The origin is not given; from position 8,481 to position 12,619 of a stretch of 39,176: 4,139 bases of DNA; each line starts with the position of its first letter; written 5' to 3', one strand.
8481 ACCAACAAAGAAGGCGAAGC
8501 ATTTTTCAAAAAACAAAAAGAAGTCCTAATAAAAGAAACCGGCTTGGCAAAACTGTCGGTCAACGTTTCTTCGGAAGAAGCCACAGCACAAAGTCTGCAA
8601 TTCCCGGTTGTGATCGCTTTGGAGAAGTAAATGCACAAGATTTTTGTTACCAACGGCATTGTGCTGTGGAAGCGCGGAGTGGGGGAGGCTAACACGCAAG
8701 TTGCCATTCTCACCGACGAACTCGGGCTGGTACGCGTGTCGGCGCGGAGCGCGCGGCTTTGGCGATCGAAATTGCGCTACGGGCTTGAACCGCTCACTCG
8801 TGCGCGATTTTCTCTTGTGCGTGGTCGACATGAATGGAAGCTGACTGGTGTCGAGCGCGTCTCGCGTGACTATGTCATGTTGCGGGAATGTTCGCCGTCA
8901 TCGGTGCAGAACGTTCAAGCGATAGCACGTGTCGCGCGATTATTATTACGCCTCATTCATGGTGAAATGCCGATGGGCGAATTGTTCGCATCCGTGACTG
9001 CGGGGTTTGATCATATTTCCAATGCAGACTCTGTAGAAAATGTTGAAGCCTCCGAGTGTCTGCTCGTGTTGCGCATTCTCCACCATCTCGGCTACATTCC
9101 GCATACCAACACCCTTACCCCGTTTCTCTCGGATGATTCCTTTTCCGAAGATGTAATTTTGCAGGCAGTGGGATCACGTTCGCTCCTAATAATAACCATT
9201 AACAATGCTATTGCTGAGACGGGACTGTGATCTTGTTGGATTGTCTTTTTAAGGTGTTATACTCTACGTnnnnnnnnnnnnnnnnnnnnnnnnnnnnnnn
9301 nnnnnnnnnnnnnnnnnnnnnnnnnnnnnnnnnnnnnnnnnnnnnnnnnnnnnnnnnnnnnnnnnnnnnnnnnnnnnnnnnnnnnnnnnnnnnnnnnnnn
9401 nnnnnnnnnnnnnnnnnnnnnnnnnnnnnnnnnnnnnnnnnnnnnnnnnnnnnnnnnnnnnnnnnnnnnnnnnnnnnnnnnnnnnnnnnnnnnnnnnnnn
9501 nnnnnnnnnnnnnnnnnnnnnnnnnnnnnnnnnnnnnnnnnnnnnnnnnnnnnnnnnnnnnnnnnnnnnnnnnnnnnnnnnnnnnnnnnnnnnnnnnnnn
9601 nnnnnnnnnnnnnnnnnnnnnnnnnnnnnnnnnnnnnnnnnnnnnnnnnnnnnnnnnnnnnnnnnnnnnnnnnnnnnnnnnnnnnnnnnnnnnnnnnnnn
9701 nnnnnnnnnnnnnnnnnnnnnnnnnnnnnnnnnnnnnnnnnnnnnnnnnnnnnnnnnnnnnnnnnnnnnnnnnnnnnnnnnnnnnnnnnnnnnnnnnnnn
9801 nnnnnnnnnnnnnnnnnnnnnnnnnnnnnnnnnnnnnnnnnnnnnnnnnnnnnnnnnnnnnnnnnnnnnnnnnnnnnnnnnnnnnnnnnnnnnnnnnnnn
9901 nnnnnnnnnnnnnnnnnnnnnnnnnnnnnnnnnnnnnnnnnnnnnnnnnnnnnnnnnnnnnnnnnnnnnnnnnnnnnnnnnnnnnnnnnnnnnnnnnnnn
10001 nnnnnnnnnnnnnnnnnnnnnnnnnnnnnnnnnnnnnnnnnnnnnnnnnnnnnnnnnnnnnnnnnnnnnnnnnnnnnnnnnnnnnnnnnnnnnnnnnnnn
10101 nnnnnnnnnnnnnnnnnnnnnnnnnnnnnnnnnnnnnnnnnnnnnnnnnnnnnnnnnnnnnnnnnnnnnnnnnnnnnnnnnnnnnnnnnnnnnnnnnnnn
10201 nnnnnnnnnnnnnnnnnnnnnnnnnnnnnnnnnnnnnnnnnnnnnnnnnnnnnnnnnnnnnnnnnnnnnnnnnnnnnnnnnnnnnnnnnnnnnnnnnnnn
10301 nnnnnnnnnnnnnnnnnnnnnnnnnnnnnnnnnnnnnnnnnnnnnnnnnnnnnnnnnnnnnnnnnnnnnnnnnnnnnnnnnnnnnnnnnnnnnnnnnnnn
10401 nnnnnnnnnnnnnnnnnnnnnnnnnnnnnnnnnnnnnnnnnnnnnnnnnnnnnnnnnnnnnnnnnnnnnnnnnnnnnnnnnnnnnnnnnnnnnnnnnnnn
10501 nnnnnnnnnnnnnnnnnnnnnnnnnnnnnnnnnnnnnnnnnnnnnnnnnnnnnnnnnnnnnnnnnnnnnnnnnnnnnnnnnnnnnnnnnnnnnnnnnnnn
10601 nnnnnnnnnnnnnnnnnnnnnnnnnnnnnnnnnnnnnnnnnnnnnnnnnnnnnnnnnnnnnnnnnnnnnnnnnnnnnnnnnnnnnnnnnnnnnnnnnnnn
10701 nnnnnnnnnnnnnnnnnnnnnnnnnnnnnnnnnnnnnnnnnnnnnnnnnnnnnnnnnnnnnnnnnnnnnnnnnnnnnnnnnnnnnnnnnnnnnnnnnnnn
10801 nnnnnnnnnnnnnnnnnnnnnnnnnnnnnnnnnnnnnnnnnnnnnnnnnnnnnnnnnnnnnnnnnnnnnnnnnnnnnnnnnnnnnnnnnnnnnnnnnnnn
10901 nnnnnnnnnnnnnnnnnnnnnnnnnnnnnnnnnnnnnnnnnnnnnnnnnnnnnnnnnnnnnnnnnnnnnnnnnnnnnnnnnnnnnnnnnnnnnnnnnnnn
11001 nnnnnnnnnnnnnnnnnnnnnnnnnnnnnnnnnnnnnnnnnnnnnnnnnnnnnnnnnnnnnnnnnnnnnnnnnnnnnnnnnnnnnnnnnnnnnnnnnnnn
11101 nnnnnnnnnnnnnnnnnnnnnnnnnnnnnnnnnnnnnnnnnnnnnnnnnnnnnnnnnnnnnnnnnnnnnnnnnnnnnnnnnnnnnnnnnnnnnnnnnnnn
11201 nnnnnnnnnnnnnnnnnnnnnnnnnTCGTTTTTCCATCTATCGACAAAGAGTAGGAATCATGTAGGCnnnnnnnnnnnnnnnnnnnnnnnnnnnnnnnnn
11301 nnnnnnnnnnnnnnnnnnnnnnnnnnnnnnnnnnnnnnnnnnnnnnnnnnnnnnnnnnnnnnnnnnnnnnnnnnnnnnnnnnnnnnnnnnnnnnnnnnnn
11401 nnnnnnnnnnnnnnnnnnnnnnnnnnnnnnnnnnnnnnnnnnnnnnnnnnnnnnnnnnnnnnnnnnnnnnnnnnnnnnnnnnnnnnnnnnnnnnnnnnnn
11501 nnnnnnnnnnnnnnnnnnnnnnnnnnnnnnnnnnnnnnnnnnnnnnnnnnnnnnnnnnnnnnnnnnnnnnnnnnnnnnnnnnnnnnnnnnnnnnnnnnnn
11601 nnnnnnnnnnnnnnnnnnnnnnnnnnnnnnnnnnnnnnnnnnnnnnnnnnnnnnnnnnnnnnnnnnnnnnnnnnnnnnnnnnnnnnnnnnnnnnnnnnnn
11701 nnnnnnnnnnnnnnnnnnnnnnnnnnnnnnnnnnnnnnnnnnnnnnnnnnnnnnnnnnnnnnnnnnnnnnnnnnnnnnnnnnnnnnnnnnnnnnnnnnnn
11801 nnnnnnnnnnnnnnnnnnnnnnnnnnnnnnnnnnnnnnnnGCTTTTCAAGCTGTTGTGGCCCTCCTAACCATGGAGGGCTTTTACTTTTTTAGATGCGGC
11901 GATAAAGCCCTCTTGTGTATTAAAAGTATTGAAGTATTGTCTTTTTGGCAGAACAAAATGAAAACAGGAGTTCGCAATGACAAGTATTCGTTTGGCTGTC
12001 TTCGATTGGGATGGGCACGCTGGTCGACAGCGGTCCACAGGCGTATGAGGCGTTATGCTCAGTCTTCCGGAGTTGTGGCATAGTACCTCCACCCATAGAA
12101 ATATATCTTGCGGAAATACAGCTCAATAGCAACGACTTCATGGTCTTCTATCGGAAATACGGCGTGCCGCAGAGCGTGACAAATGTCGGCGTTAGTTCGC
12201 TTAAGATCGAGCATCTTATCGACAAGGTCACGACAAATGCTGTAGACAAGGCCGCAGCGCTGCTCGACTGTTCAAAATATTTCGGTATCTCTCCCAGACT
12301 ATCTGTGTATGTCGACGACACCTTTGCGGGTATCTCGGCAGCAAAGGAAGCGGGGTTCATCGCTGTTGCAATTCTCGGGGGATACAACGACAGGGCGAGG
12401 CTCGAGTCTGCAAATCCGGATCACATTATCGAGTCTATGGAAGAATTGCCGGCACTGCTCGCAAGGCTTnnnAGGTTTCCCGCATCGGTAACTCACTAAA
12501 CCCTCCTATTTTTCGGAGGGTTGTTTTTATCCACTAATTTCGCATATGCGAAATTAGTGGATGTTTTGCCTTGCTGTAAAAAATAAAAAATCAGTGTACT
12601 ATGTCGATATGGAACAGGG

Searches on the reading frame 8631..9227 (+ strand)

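Call 31: search_protein_families(library=pfam, proteins=[window:8631-9227:+], max_evalue=0.001)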
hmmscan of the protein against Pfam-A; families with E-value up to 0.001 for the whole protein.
window:8631-9227:+ (199 aa): 2 families
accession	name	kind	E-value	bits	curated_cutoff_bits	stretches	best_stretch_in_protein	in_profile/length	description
PF11967.14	RecO_N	-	2.1e-10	40.9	27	1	4-71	3-71/80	Recombination protein O N terminal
PF02565.21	RecO_C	-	0.00092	19.4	22.1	0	98-159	10-68/157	Recombination protein O C terminal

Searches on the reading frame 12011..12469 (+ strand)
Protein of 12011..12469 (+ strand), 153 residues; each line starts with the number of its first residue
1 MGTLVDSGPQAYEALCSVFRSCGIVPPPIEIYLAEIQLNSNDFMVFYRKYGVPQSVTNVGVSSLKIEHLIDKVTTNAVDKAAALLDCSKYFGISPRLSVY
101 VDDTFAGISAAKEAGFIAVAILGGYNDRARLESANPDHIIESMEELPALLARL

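Call 31: search_protein_families(library=pfam, proteins=[window:12011-12469:+], max_evalue=0.001)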
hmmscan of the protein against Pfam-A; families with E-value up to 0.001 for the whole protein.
window:12011-12469:+ (153 aa): 2 families
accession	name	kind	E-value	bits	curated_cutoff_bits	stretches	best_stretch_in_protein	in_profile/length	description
PF13419.12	HAD_2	-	3.7e-05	24.4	23.8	1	54-120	106-177/178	Haloacid dehalogenase-like hydrolase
PF13242.12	Hydrolase_like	-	0.00064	20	22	1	81-146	13-75/75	HAD-hyrolase-like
